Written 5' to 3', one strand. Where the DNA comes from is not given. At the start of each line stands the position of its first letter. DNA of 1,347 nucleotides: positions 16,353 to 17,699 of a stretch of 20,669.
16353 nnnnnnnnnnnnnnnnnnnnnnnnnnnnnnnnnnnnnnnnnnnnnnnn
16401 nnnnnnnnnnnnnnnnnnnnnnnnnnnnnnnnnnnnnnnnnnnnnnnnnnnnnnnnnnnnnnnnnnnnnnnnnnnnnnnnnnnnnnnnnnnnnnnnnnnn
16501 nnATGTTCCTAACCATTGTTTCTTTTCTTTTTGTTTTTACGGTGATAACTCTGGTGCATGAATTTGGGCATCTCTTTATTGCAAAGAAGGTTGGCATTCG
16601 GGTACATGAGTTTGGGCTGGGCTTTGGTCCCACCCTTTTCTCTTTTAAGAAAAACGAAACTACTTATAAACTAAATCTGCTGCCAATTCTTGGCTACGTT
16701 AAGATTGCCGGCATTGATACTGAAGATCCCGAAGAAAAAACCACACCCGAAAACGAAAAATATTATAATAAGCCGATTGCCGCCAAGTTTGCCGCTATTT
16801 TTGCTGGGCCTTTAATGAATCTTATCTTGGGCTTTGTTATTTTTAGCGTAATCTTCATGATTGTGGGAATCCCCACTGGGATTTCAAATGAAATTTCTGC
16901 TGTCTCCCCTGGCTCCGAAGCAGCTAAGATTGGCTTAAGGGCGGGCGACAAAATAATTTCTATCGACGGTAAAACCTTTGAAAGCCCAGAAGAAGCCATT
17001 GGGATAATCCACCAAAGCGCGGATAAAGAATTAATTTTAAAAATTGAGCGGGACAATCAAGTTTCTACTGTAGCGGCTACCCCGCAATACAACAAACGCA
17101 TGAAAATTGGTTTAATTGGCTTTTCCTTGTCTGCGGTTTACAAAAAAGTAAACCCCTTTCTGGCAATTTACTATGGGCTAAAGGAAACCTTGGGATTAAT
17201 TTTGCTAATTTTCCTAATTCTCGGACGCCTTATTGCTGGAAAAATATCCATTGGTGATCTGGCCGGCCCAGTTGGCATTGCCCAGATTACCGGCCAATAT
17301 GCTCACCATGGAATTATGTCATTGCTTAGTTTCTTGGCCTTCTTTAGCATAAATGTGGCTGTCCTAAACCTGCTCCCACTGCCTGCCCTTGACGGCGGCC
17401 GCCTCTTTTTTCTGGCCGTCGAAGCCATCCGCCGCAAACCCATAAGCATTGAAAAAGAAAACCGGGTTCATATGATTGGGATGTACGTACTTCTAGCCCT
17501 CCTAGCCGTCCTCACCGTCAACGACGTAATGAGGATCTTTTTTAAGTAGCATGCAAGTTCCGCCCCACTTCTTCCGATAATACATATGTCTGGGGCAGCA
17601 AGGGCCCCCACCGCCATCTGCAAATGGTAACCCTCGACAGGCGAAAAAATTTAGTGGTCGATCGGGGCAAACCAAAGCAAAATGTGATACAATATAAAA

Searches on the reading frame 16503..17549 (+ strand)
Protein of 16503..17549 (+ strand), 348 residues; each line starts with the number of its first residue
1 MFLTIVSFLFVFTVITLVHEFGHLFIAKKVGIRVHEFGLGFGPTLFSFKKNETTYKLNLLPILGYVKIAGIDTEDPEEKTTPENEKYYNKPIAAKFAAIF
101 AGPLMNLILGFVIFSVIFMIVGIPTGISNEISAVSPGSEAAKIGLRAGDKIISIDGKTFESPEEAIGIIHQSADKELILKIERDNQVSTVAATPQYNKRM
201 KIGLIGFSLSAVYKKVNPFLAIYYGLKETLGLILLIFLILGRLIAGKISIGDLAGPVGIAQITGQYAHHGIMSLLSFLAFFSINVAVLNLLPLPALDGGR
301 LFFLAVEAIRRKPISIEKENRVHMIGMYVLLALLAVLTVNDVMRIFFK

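Call 9: search_protein_families(library=pfam, proteins=[window:16503-17549:+], max_evalue=0.01)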
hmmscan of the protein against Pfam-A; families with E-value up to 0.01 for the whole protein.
window:16503-17549:+ (348 aa): 4 families
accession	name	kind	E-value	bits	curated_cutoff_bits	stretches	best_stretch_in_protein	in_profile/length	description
PF02163.28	Peptidase_M50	-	4.6e-62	209.7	27.2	1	8-333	2-221/221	Peptidase family M50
PF17820.7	PDZ_6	-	7.9e-14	51.6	27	1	131-183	2-54/54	PDZ domain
PF00595.29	PDZ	-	2.2e-06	28.4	23.2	1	130-166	28-66/81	PDZ domain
PF13180.12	PDZ_2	-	1.6e-05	25.5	27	1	133-191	18-77/80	PDZ domain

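Call 17: find_related_loci(query=window:16503-17549:+, collection=genome_contigs, flank=6000)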
Query window:16503-17549:+ (348 aa) in genome_contigs; peptide patterns used: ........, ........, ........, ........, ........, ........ (x = any residue, [..] = any of these).
68 stretches matched a pattern; 14 encode a relative of the query (tblastn E <= 1e-3); 14 distinct loci.
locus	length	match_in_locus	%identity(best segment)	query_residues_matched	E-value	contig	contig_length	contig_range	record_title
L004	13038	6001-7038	60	1-346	1e-140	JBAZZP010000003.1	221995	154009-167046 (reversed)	MAG: Candidatus Margulisiibacteriota bacterium isolate SO_2017_GW3_19 scaffold_74_c1_OW296A_2017, whole genome shotgun s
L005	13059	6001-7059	37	1-344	7e-61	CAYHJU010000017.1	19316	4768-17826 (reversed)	MAG TPA_asm: uncultured Candidatus Saccharibacteria bacterium isolate ERP119705_co13_682 genome assembly, contig: NODE_3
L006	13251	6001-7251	40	4-346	7e-56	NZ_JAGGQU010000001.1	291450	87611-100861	Bacillus sp. ISL-55 ISL55_2, whole genome shotgun sequence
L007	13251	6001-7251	40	4-346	1e-55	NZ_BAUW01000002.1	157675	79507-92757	Mesobacillus boroniphilus JCM 21738, whole genome shotgun sequence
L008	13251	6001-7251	40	4-346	4e-55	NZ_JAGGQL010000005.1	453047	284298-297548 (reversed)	Bacillus sp. ISL-37 ISL37_6, whole genome shotgun sequence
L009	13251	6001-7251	39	4-346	1e-54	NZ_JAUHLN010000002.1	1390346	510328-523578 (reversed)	Fictibacillus terranigra strain CENA-BCM004 NODE_2_length_1390346_cov_740.498237, whole genome shotgun sequence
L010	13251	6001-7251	40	4-346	4e-54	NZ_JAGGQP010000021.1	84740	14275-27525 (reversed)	Bacillus sp. ISL-41 ISL41_22, whole genome shotgun sequence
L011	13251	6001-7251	42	4-346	4e-54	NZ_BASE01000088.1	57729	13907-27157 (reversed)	Mesobacillus selenatarsenatis SF-1, whole genome shotgun sequence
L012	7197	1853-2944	32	1-346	7e-54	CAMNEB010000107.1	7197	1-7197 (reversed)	MAG: uncultured Lachnospiraceae bacterium isolate SRR873596_bin.143_metaWRAP_v1.3_MAG genome assembly, contig: NODE.2667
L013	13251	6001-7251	40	4-346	6e-54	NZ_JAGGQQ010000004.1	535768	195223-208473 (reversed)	Bacillus sp. ISL-45 ISL45_5, whole genome shotgun sequence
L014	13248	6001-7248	37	4-346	1e-52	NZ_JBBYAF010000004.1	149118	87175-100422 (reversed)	Rossellomorea oryzaecorticis strain ZC255 scaffold_4_length=149119, whole genome shotgun sequence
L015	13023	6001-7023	35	3-345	2e-46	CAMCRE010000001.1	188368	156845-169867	MAG: uncultured Erysipelotrichaceae bacterium isolate SRR15732359_bin.11_metaWRAP_v1.3_MAG genome assembly, contig: ERZ9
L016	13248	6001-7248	37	4-346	3e-49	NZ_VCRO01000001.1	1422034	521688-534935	Alteribacter natronophilus strain M30 NODE_1_length_1422034_cov_7.19507, whole genome shotgun sequence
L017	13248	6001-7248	39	4-346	1e-50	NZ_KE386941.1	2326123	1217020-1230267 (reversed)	Alteribacter aurantiacus DSM 18675 G476DRAFT_scaffold00001.1, whole genome shotgun sequence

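Call 33: find_homologous_proteins(query=window:16503-17549:+, max_evalue=1e-60)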
Query window:16503-17549:+ (348 aa): 413 proteins with E <= 1e-60 among 8000 candidates; the best 120 are listed.
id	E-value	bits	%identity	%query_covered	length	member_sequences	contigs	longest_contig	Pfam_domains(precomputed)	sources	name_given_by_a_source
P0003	8.5e-218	740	100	100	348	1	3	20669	PF17820.8,PF00595.30,PF13180.13,PF02163.29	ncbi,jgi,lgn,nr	ncbi:MAG: RIP metalloprotease RseP [Candidatus Saganbacteria bacterium]|nr:RIP metalloprotease RseP 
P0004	2.0e-169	581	74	100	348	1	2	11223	PF17820.8,PF00595.30,PF13180.13,PF02163.29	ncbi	ncbi:MAG: RIP metalloprotease RseP [Candidatus Margulisiibacteriota bacterium]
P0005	4.6e-168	577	74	99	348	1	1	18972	PF17820.8,PF02163.29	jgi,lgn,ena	jgi:regulator of sigma E protease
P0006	7.5e-167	573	72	100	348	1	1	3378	PF17820.8,PF00595.30,PF02163.29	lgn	-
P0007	1.2e-166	572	72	100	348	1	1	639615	PF17820.8,PF00595.30,PF13180.13,PF02163.29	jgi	jgi:regulator of sigma E protease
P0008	2.2e-166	571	73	99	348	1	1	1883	PF17820.8,PF00595.30,PF02163.29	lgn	-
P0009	8.0e-166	569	71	100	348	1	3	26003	PF17820.8,PF00595.30,PF02163.29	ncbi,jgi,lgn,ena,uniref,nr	ncbi:hypothetical protein AMJ44_02830 [candidate division WOR-1 bacterium DG_54_3]|uniref:Zinc metal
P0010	1.0e-164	566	71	99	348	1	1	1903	PF17820.8,PF00595.30,PF02163.29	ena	-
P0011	2.0e-164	565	74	99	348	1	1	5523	PF17820.8,PF00595.30,PF02163.29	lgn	-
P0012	4.0e-163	560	70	100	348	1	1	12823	PF17820.8,PF00595.30,PF13180.13,PF02163.29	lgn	-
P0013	7.2e-163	560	74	99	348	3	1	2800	PF17820.8,PF00595.30,PF13180.13,PF02163.29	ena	-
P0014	8.9e-163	559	72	99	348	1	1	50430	PF17820.8,PF00595.30,PF13180.13,PF02163.29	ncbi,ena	-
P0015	1.6e-162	558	71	99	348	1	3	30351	PF17820.8,PF00595.30,PF13180.13,PF02163.29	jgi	jgi:regulator of sigma E protease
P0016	3.7e-162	557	71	100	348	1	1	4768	PF17820.8,PF00595.30,PF02163.29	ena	-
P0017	5.0e-162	557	71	100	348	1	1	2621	PF17820.8,PF00595.30,PF13180.13,PF02163.29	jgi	jgi:regulator of sigma E protease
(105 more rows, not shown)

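Call 34: find_encoding_contigs(protein=P0003, flank=6000, max_places=6)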
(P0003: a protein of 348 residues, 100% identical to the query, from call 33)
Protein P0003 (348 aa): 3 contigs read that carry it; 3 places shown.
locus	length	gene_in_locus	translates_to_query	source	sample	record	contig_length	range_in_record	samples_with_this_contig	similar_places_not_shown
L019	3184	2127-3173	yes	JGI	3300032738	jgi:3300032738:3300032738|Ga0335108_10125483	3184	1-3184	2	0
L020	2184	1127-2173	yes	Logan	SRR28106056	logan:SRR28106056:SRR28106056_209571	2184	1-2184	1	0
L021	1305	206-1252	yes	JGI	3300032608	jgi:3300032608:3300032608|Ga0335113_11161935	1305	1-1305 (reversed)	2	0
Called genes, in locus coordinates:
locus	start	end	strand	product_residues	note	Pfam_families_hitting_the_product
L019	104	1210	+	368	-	PF00155:Aminotran_1_2, PF00266:Aminotran_5 (weak), PF01041:DegT_DnrJ_EryC1, PF01212:Beta_elim_lyase, PF01053:Cys_Met_Meta_PP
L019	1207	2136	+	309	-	PF01408:GFO_IDH_MocA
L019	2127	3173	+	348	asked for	PF02163:Peptidase_M50, PF00595:PDZ (weak), PF13180:PDZ_2 (weak), PF17820:PDZ_6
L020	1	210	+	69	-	?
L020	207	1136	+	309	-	PF01408:GFO_IDH_MocA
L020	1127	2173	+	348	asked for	PF02163:Peptidase_M50, PF00595:PDZ (weak), PF13180:PDZ_2 (weak), PF17820:PDZ_6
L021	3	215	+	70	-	?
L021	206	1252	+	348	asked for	PF02163:Peptidase_M50, PF00595:PDZ (weak), PF13180:PDZ_2 (weak), PF17820:PDZ_6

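Call 35: find_encoding_contigs(protein=P0005, flank=6000, max_places=3)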
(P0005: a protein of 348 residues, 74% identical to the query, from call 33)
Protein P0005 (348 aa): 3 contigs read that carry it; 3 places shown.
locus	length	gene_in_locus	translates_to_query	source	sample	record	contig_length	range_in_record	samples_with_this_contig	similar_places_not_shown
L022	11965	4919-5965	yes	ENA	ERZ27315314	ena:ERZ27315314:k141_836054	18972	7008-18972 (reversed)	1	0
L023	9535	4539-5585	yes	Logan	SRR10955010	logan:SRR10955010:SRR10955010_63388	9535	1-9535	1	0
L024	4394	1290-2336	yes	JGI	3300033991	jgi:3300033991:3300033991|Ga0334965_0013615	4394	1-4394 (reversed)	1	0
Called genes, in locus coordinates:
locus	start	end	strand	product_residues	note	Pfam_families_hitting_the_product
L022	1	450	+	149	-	?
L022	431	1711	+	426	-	PF07977:FabA, PF22817:ApeP-like (weak), PF22818:ApeI-like, PF25084:LbH_EIF2B (faint), PF25087:GMPPB_C (faint), PF00132:Hexapep (weak), PF13720:Acetyltransf_11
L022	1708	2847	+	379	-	PF02684:LpxB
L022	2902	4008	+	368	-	PF00155:Aminotran_1_2, PF01041:DegT_DnrJ_EryC1, PF01053:Cys_Met_Meta_PP, PF01212:Beta_elim_lyase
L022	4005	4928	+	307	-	PF01408:GFO_IDH_MocA, PF03807:F420_oxidored (weak), PF22725:GFO_IDH_MocA_C3, PF02894:GFO_IDH_MocA_C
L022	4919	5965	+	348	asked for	PF02163:Peptidase_M50, PF17820:PDZ_6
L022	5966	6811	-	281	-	PF00763:THF_DHG_CYH, PF02882:THF_DHG_CYH_C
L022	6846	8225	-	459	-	PF10396:TrmE_N, PF12631:MnmE_helical, PF03193:RsgA_GTPase (faint), PF01926:MMR_HSR1, PF02421:FeoB_N, PF16897:MMR_HSR1_Xtn (weak)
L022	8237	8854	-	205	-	PF14804:Jag_N, PF13083:KH_KhpA-B, PF01424:R3H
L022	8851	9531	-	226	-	PF02096:60KD_IMP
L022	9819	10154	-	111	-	PF00825:Ribonuclease_P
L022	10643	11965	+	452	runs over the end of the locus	PF11638:DnaA_N (weak), PF00308:Bac_DnaA, PF01695:IstB_IS21, PF08299:Bac_DnaA_C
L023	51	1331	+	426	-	PF07977:FabA, PF22817:ApeP-like (weak), PF22818:ApeI-like, PF25084:LbH_EIF2B (faint), PF25087:GMPPB_C (faint), PF00132:Hexapep (weak), PF13720:Acetyltransf_11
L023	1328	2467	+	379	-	PF02684:LpxB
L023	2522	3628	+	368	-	PF00155:Aminotran_1_2, PF01041:DegT_DnrJ_EryC1, PF01053:Cys_Met_Meta_PP, PF01212:Beta_elim_lyase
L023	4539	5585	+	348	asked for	PF02163:Peptidase_M50, PF17820:PDZ_6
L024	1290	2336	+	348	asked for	PF02163:Peptidase_M50, PF17820:PDZ_6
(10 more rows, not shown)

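Call 36: find_encoding_contigs(protein=P0004, flank=6000, max_places=3)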
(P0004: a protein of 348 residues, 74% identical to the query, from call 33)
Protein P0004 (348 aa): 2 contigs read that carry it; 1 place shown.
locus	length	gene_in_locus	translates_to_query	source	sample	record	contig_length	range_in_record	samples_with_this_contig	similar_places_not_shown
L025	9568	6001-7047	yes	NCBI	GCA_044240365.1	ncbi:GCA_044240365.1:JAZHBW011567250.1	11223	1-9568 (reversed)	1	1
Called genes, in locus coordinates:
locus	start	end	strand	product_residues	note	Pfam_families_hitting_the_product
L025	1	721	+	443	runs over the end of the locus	PF12229:PG_binding_4, PF04294:VanW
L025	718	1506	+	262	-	PF03331:LpxC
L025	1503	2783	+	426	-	PF07977:FabA, PF22817:ApeP-like (weak), PF22818:ApeI-like, PF00132:Hexapep (weak), PF25084:LbH_EIF2B (faint), PF25087:GMPPB_C (weak), PF00132:Hexapep, PF13720:Acetyltransf_11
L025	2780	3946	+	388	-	PF02684:LpxB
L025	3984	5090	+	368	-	PF00155:Aminotran_1_2, PF00266:Aminotran_5 (faint), PF01041:DegT_DnrJ_EryC1, PF01212:Beta_elim_lyase (weak)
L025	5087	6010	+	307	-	PF01408:GFO_IDH_MocA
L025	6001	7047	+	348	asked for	PF02163:Peptidase_M50, PF00595:PDZ (weak), PF13180:PDZ_2 (weak), PF17820:PDZ_6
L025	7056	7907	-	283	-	PF00763:THF_DHG_CYH, PF02882:THF_DHG_CYH_C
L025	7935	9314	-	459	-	PF10396:TrmE_N, PF12631:MnmE_helical, PF03193:RsgA_GTPase (faint), PF00009:GTP_EFTU (faint), PF00350:Dynamin_N (faint), PF01926:MMR_HSR1, PF02421:FeoB_N, PF16897:MMR_HSR1_Xtn (weak)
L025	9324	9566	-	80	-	?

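Call 78: find_encoding_contigs(protein=P0007, flank=4000, max_places=1)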
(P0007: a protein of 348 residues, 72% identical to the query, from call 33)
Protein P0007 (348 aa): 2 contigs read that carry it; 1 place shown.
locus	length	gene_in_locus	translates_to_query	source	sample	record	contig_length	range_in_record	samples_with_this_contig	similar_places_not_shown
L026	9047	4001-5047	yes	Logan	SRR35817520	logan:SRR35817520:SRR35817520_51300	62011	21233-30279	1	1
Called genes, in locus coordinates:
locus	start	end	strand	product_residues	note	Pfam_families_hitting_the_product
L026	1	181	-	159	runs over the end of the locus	PF01842:ACT, PF13291:ACT_4 (weak), PF22629:ACT_AHAS_ss, PF13710:ACT_5, PF10369:ALS_ss_C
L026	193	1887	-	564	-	PF02776:TPP_enzyme_N, PF00205:TPP_enzyme_M, PF02775:TPP_enzyme_C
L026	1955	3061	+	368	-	PF00155:Aminotran_1_2, PF00266:Aminotran_5 (weak), PF01041:DegT_DnrJ_EryC1, PF01053:Cys_Met_Meta_PP (weak), PF01212:Beta_elim_lyase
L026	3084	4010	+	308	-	PF01408:GFO_IDH_MocA, PF01488:Shikimate_DH (faint), PF22725:GFO_IDH_MocA_C3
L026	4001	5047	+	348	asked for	PF02163:Peptidase_M50, PF00595:PDZ (weak), PF13180:PDZ_2 (faint), PF17820:PDZ_6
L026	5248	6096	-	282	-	PF00763:THF_DHG_CYH, PF02882:THF_DHG_CYH_C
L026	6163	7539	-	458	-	PF10396:TrmE_N, PF03193:RsgA_GTPase (faint), PF12631:MnmE_helical, PF00350:Dynamin_N (faint), PF01926:MMR_HSR1, PF02421:FeoB_N, PF16897:MMR_HSR1_Xtn (weak)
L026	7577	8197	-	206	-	PF14804:Jag_N, PF13083:KH_KhpA-B, PF01424:R3H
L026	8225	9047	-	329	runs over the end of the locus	PF02096:60KD_IMP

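Call 79: find_encoding_contigs(protein=P0009, flank=4000, max_places=1)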
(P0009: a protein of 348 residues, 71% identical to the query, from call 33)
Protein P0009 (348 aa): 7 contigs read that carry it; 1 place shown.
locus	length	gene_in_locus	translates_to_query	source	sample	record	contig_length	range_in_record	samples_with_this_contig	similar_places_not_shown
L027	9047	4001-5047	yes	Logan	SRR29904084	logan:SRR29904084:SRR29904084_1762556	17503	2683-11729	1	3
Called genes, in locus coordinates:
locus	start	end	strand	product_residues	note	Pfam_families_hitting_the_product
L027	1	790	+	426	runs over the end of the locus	PF07977:FabA, PF22817:ApeP-like (weak), PF22818:ApeI-like, PF25084:LbH_EIF2B (faint), PF25087:GMPPB_C (faint), PF00132:Hexapep, PF13720:Acetyltransf_11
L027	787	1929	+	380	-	PF02684:LpxB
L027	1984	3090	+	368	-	PF00155:Aminotran_1_2, PF00266:Aminotran_5 (weak), PF01041:DegT_DnrJ_EryC1, PF01212:Beta_elim_lyase (faint)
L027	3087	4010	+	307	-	PF01408:GFO_IDH_MocA, PF22725:GFO_IDH_MocA_C3 (weak), PF02894:GFO_IDH_MocA_C (weak)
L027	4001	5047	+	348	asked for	PF02163:Peptidase_M50, PF00595:PDZ (faint), PF17820:PDZ_6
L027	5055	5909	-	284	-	PF00763:THF_DHG_CYH, PF02882:THF_DHG_CYH_C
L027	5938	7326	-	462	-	PF10396:TrmE_N, PF12631:MnmE_helical, PF00009:GTP_EFTU (weak), PF00350:Dynamin_N (faint), PF01926:MMR_HSR1, PF02421:FeoB_N, PF03193:RsgA_GTPase (faint)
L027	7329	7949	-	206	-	PF14804:Jag_N, PF07650:KH_2, PF13083:KH_KhpA-B, PF01424:R3H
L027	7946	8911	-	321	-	PF02096:60KD_IMP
